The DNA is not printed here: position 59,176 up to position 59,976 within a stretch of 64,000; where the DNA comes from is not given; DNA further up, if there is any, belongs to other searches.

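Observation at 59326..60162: Bactofilin fused to an excisionase-type HTH, followed by a membrane-anchored HTH_17 protein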

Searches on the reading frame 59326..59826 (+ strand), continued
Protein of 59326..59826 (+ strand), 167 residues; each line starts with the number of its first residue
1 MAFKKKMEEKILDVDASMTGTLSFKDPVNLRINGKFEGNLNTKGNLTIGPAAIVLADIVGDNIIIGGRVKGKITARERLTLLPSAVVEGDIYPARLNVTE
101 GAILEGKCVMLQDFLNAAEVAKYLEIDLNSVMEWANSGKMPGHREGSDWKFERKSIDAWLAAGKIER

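Call 55: find_homologous_proteins(query=A2, max_evalue=0.001)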
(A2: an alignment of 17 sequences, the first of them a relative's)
Query A2 (17 sequences) (178 aa, profile of the alignment): 656 proteins with E <= 0.001 among 3996 candidates; the best 120 are listed.
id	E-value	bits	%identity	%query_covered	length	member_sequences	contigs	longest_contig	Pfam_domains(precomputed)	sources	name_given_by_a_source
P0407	4.1e-65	237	41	93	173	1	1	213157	PF12728.14,PF04519.20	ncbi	ncbi:MAG: polymer-forming cytoskeletal protein [Candidatus Omnitrophota bacterium]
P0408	3.6e-64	234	38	92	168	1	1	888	PF12728.14,PF04519.20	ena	-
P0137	5.6e-64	233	34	92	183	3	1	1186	PF12728.14,PF04519.20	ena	-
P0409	2.7e-63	231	35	89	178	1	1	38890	PF12728.14,PF04519.20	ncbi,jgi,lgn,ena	-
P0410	4.7e-63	230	36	99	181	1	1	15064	PF12728.14,PF04519.20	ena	-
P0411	4.7e-63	230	32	98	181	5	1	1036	PF12728.14,PF04519.20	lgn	-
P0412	8.6e-63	229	32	98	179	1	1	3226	PF12728.14,PF04519.20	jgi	jgi:excisionase family DNA binding protein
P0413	1.5e-62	228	37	99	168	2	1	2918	PF12728.14,PF04519.20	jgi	-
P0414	1.6e-62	228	33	97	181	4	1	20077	PF12728.14,PF04519.20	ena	-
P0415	2.4e-62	228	34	94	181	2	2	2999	PF12728.14,PF04519.20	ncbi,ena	-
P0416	3.3e-62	227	34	98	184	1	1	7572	PF12728.14,PF04519.20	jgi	jgi:excisionase family DNA binding protein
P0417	3.8e-62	227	35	94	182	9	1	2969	PF12728.14,PF04519.20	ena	-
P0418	3.9e-62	227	37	97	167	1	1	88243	PF12728.14,PF04519.20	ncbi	ncbi:polymer-forming cytoskeletal protein [Candidatus Omnitrophota bacterium]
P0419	4.4e-62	227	35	99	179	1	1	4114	PF12728.14,PF04519.20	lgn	-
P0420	4.7e-62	227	35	92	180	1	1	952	PF12728.14,PF04519.20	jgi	jgi:excisionase family DNA binding protein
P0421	5.6e-62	227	37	96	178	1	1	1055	PF12728.14,PF04519.20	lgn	-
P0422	5.8e-62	227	34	99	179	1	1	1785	PF12728.14,PF04519.20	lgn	-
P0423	6.1e-62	227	33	99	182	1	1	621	PF12728.14,PF04519.20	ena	-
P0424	7.2e-62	226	32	98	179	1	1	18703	PF12728.14,PF04519.20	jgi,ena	-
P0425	1.7e-61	225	34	97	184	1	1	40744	PF12728.14,PF04519.20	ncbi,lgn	-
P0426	1.7e-61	225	34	99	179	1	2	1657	PF12728.14,PF04519.20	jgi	jgi:excisionase family DNA binding protein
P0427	1.9e-61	225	33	99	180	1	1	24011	PF12728.14,PF04519.20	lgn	-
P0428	2.0e-61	225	34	98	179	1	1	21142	PF12728.14,PF04519.20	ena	-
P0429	2.3e-61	225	35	89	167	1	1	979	PF12728.14,PF04519.20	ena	-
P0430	2.4e-61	225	35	99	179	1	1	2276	PF12728.14,PF04519.20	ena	-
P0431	2.5e-61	225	34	99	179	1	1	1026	PF12728.14,PF04519.20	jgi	-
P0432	2.8e-61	224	37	98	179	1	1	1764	PF12728.14,PF04519.20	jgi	-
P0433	2.9e-61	224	36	94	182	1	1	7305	PF12728.14,PF04519.20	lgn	-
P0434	2.9e-61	224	34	99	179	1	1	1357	PF12728.14,PF04519.20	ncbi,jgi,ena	-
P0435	2.9e-61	224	34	98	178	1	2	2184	PF12728.14,PF04519.20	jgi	-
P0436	3.0e-61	224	36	99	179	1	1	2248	PF12728.14,PF04519.20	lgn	-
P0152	3.0e-61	224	100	100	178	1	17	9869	PF12728.14,PF04519.20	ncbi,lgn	-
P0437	3.3e-61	224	34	99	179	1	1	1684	PF12728.14,PF04519.20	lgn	-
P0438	3.4e-61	224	34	99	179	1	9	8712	PF12728.14,PF04519.20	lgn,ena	-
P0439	3.6e-61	224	34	93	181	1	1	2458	PF12728.14,PF04519.20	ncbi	-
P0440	3.8e-61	224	34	99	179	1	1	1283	PF12728.14,PF04519.20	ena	-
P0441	3.9e-61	224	34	89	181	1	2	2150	PF12728.14,PF04519.20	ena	-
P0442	4.7e-61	224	33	99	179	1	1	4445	PF12728.14,PF04519.20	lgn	-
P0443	4.9e-61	224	34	99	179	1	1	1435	PF12728.14,PF04519.20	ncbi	-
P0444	5.7e-61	223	34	99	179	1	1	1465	PF12728.14,PF04519.20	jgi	-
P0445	5.9e-61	223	34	98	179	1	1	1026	PF12728.14,PF04519.20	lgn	-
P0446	8.4e-61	223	34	98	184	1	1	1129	PF12728.14,PF04519.20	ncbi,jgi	-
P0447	8.7e-61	223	35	98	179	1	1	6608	PF12728.14,PF04519.20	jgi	-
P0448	1.1e-60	222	36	95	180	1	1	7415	PF12728.14,PF04519.20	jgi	-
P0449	1.2e-60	222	34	97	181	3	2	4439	PF12728.14,PF04519.20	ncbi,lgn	-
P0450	1.3e-60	222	42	94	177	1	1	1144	PF12728.14,PF04519.20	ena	-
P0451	1.6e-60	222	35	98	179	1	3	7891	PF12728.14,PF04519.20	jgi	jgi:excisionase family DNA binding protein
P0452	1.9e-60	222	34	93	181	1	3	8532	PF12728.14,PF04519.20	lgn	-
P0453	1.9e-60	222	34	96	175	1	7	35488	PF12728.14,PF04519.20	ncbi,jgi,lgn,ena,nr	ncbi:MAG TPA: polymer-forming cytoskeletal protein [Candidatus Omnitrophota bacterium]|nr:polymer-fo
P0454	2.0e-60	222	33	99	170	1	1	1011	PF12728.14,PF04519.20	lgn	-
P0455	2.0e-60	222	35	98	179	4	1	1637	PF12728.14,PF04519.20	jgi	-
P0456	2.1e-60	222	36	96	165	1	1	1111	PF12728.14,PF04519.20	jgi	-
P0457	2.2e-60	221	34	98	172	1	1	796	PF12728.14,PF04519.20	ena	-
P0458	2.4e-60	221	35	94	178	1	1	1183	PF12728.14,PF04519.20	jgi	jgi:excisionase family DNA binding protein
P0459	2.6e-60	221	33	97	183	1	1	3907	PF12728.14,PF04519.20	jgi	jgi:excisionase family DNA binding protein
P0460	2.8e-60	221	34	98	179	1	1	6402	PF12728.14,PF04519.20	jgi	-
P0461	3.0e-60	221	36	94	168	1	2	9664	PF12728.14,PF04519.20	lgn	-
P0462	3.0e-60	221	34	93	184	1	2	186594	PF12728.14,PF04519.20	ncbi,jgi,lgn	jgi:excisionase family DNA binding protein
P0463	3.6e-60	221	34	93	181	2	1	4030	PF12728.14,PF04519.20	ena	-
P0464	3.9e-60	221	37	99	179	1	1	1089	PF12728.14,PF04519.20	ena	-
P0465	4.2e-60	221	35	98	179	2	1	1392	PF12728.14,PF04519.20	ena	-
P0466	4.4e-60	220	31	98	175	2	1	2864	PF12728.14,PF04519.20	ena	-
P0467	4.7e-60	220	34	92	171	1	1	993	PF12728.14,PF04519.20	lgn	-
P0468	5.1e-60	220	33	98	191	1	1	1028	PF12728.14,PF04519.20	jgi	-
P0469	5.2e-60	220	35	94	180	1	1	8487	PF12728.14,PF04519.20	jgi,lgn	-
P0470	6.1e-60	220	35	99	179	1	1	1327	PF12728.14,PF04519.20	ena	-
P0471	6.4e-60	220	32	94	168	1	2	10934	PF12728.14,PF04519.20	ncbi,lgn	-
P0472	7.1e-60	220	33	98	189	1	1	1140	PF12728.14,PF04519.20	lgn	-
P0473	8.9e-60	219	34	98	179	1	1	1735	PF12728.14,PF04519.20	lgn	-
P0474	9.3e-60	219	36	98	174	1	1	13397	PF12728.14,PF04519.20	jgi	jgi:excisionase family DNA binding protein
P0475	9.5e-60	219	33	95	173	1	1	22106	PF12728.14,PF04519.20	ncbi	-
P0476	9.8e-60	219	34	98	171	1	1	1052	PF12728.14,PF04519.20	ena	-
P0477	9.9e-60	219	37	93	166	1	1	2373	PF12728.14,PF04519.20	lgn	-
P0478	1.1e-59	219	34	94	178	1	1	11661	PF12728.14,PF04519.20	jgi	jgi:excisionase family DNA binding protein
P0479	1.3e-59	219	35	93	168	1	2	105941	PF12728.14,PF04519.20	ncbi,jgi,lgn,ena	-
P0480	1.3e-59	219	35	99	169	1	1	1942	PF12728.14,PF04519.20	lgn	-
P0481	1.4e-59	219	34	98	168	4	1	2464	PF12728.14,PF04519.20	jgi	jgi:excisionase family DNA binding protein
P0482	1.4e-59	219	37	94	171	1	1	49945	PF12728.14,PF04519.20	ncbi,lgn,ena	-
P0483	1.4e-59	219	34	98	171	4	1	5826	PF12728.14,PF04519.20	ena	-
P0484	1.7e-59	219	33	99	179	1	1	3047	PF12728.14,PF04519.20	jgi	-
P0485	1.8e-59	219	34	95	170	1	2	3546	PF12728.14,PF04519.20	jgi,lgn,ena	-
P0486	1.8e-59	218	31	94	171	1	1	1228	PF12728.14,PF04519.20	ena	-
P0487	1.9e-59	218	36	93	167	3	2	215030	PF12728.14,PF04519.20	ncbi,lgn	-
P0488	2.0e-59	218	33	94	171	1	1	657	PF12728.14,PF04519.20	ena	-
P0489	2.2e-59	218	34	99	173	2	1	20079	PF12728.14,PF04519.20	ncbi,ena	-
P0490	2.3e-59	218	32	98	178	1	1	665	PF12728.14,PF04519.20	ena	-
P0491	2.3e-59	218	34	99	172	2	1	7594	PF12728.14,PF04519.20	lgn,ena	-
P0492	2.6e-59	218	33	93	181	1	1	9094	PF12728.14,PF04519.20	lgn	-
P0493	2.7e-59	218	34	98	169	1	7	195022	PF12728.14,PF04519.20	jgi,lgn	-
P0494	2.8e-59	218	39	89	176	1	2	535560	PF12728.14,PF04519.20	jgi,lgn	jgi:excisionase family DNA binding protein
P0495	3.0e-59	218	32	94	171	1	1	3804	PF12728.14,PF04519.20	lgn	-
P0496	3.4e-59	218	36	97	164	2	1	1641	PF12728.14,PF04519.20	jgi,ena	-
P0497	3.6e-59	218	34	98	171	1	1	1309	PF12728.14,PF04519.20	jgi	-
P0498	3.9e-59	217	39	93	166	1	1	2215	PF12728.14,PF04519.20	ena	-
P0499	4.1e-59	217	33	94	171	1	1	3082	PF12728.14,PF04519.20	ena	-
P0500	4.4e-59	217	32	97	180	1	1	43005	PF12728.14,PF04519.20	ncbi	ncbi:polymer-forming cytoskeletal protein [Candidatus Omnitrophota bacterium]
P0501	5.5e-59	217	31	98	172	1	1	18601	PF12728.14,PF04519.20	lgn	-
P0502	5.8e-59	217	29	98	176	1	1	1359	PF12728.14,PF04519.20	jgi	jgi:excisionase family DNA binding protein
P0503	6.0e-59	217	34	94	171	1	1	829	PF12728.14,PF04519.20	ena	-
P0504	6.3e-59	217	33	94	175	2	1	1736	PF12728.14,PF04519.20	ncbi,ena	-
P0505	7.4e-59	217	34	96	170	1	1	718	PF12728.14,PF04519.20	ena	-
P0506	7.7e-59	216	32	99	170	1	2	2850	PF12728.14,PF04519.20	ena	-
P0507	8.1e-59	216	35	94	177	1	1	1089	PF12728.14,PF04519.20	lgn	-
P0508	8.4e-59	216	35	94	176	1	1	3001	PF12728.14,PF04519.20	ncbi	-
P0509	8.6e-59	216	40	97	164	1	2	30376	PF12728.14,PF04519.20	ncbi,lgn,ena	-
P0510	8.7e-59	216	32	99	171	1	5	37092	PF12728.14,PF04519.20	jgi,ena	-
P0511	8.8e-59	216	35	98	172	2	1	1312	PF12728.14,PF04519.20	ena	-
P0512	8.9e-59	216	36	91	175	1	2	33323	PF12728.14,PF04519.20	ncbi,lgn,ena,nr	ncbi:MAG: polymer-forming cytoskeletal protein [Candidatus Omnitrophica bacterium]|nr:polymer-formin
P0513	9.9e-59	216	33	96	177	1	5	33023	PF12728.14,PF04519.20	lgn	-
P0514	1.0e-58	216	36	93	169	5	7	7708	PF12728.14,PF04519.20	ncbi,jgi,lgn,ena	-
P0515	1.1e-58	216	33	97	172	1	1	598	PF12728.14,PF04519.20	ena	-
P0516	1.1e-58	216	34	98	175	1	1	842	PF12728.14,PF04519.20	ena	-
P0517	1.2e-58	216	33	98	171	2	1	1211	PF12728.14,PF04519.20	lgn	-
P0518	1.2e-58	216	36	99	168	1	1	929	PF12728.14,PF04519.20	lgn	-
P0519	1.3e-58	216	32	98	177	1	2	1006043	PF12728.14,PF04519.20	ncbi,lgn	ncbi:MAG: polymer-forming cytoskeletal protein [Candidatus Omnitrophota bacterium]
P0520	1.3e-58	216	36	94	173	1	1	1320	PF12728.14,PF04519.20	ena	-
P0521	1.4e-58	216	35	91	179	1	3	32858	PF12728.14,PF04519.20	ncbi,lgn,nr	ncbi:MAG: polymer-forming cytoskeletal protein [Candidatus Omnitrophica bacterium]|nr:polymer-formin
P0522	1.4e-58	216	33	96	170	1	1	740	PF12728.14,PF04519.20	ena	-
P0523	1.5e-58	215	34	98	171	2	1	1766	PF12728.14,PF04519.20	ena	-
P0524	1.5e-58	215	33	96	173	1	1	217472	PF12728.14,PF04519.20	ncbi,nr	ncbi:MAG: polymer-forming cytoskeletal protein [Candidatus Omnitrophica bacterium]|nr:polymer-formin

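Call 56: find_encoding_contigs(protein=P0519, flank=5000, max_places=1)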
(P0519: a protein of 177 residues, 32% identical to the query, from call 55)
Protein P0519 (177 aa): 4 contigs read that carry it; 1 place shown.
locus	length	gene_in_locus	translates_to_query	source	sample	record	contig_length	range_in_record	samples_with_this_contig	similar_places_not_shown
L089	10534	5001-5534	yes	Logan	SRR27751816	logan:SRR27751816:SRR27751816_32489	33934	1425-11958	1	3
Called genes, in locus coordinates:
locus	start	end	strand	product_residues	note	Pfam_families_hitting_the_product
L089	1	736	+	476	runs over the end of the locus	PF01425:Amidase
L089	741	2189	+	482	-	PF02934:GatB_N, PF02637:GatB_Yqey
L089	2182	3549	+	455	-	PF22694:CtpB_N-like (weak), PF00595:PDZ (weak), PF13180:PDZ_2, PF17820:PDZ_6, PF03572:Peptidase_S41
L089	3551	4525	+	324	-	PF00814:TsaD, PF22521:HypF_C_2 (weak)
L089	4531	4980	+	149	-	PF02308:MgtC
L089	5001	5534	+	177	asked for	PF04519:Bactofilin, PF12728:HTH_17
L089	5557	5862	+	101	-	PF12728:HTH_17 (weak)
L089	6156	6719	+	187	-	PF00565:SNase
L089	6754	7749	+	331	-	PF01171:ATP_bind_3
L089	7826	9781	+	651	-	PF06480:FtsH_ext, PF06068:TIP49 (faint), PF00004:AAA, PF07728:AAA_5 (weak), PF17862:AAA_lid_3, PF01434:Peptidase_M41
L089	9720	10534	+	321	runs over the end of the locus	PF00809:Pterin_bind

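Call 57: find_encoding_contigs(protein=P0494, flank=5000, max_places=1)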
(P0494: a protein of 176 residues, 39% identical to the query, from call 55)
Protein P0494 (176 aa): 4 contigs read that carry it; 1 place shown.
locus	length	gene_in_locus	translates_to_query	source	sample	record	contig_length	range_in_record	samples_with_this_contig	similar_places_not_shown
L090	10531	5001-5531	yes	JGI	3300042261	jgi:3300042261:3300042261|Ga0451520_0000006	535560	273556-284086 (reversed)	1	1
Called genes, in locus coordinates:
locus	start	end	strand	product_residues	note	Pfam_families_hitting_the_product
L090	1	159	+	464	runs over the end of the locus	PF01425:Amidase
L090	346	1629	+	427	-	PF02934:GatB_N, PF02637:GatB_Yqey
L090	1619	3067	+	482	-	PF22694:CtpB_N-like (weak), PF00595:PDZ (weak), PF13180:PDZ_2, PF17820:PDZ_6, PF03572:Peptidase_S41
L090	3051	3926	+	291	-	PF04748:Polysacc_deac_2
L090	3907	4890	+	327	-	PF02543:Carbam_trans_N (faint), PF00814:TsaD, PF22521:HypF_C_2 (weak)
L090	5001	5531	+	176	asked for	PF04519:Bactofilin, PF12728:HTH_17 (weak)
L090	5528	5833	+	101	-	PF12728:HTH_17 (weak)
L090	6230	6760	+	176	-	PF00565:SNase (weak)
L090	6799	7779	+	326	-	PF01171:ATP_bind_3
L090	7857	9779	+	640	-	PF06068:TIP49 (weak), PF00004:AAA, PF07728:AAA_5 (weak), PF13191:AAA_16 (faint), PF17862:AAA_lid_3, PF01434:Peptidase_M41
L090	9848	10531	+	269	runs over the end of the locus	PF00809:Pterin_bind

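Call 58: find_encoding_contigs(protein=P0407, flank=5000, max_places=1)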
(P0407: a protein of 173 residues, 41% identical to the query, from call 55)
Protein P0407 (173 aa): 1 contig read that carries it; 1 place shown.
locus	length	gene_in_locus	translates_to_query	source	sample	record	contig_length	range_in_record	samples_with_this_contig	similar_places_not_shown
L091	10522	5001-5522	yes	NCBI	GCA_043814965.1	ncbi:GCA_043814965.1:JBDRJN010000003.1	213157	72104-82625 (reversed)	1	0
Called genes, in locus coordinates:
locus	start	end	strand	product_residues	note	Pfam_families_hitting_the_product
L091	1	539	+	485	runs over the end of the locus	PF01425:Amidase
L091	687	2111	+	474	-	PF02934:GatB_N, PF02637:GatB_Yqey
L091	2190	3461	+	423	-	PF22694:CtpB_N-like, PF00595:PDZ, PF13180:PDZ_2, PF17820:PDZ_6, PF03572:Peptidase_S41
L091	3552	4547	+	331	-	PF02543:Carbam_trans_N (faint), PF00814:TsaD, PF22521:HypF_C_2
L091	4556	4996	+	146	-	PF02308:MgtC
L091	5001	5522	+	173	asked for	PF04519:Bactofilin, PF12728:HTH_17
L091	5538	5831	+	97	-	PF12728:HTH_17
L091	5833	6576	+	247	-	PF00731:AIRC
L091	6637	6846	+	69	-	-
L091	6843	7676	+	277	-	PF00535:Glycos_transf_2, PF10111:Glyco_tranf_2_2, PF13641:Glyco_tranf_2_3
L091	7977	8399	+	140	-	PF07238:PilZ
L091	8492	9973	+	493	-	PF15902:Sortilin-Vps10 (faint), PF25852:DUF6242_C (faint)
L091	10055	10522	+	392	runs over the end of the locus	PF00515:TPR_1 (faint), PF07719:TPR_2 (faint), PF13174:TPR_6 (faint), PF13181:TPR_8 (faint), PF13424:TPR_12 (faint), PF13414:TPR_11 (weak), PF13414:TPR_11 (weak), PF13431:TPR_17 (weak), +5 more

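Call 59: find_encoding_contigs(protein=P0462, flank=5000, max_places=1)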
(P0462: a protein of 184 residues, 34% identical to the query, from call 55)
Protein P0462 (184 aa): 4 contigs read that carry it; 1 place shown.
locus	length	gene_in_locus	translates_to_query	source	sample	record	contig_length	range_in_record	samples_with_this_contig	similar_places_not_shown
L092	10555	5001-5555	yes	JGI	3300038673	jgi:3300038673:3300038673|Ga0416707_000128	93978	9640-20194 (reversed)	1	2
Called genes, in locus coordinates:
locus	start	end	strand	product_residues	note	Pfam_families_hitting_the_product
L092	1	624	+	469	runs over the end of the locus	PF01425:Amidase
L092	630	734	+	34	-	-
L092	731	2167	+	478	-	PF02934:GatB_N, PF02637:GatB_Yqey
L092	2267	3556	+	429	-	PF22694:CtpB_N-like (weak), PF00595:PDZ, PF13180:PDZ_2, PF17820:PDZ_6, PF03572:Peptidase_S41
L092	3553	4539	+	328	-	PF00814:TsaD, PF22521:HypF_C_2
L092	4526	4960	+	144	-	PF02308:MgtC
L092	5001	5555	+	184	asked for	PF04519:Bactofilin, PF12728:HTH_17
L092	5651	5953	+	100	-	PF12728:HTH_17 (weak)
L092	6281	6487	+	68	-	PF20095:DUF6485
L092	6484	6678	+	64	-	-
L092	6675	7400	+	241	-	-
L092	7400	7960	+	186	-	PF00565:SNase (weak)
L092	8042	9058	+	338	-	PF01171:ATP_bind_3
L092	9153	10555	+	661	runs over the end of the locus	PF06480:FtsH_ext (weak), PF00004:AAA, PF17862:AAA_lid_3, PF01434:Peptidase_M41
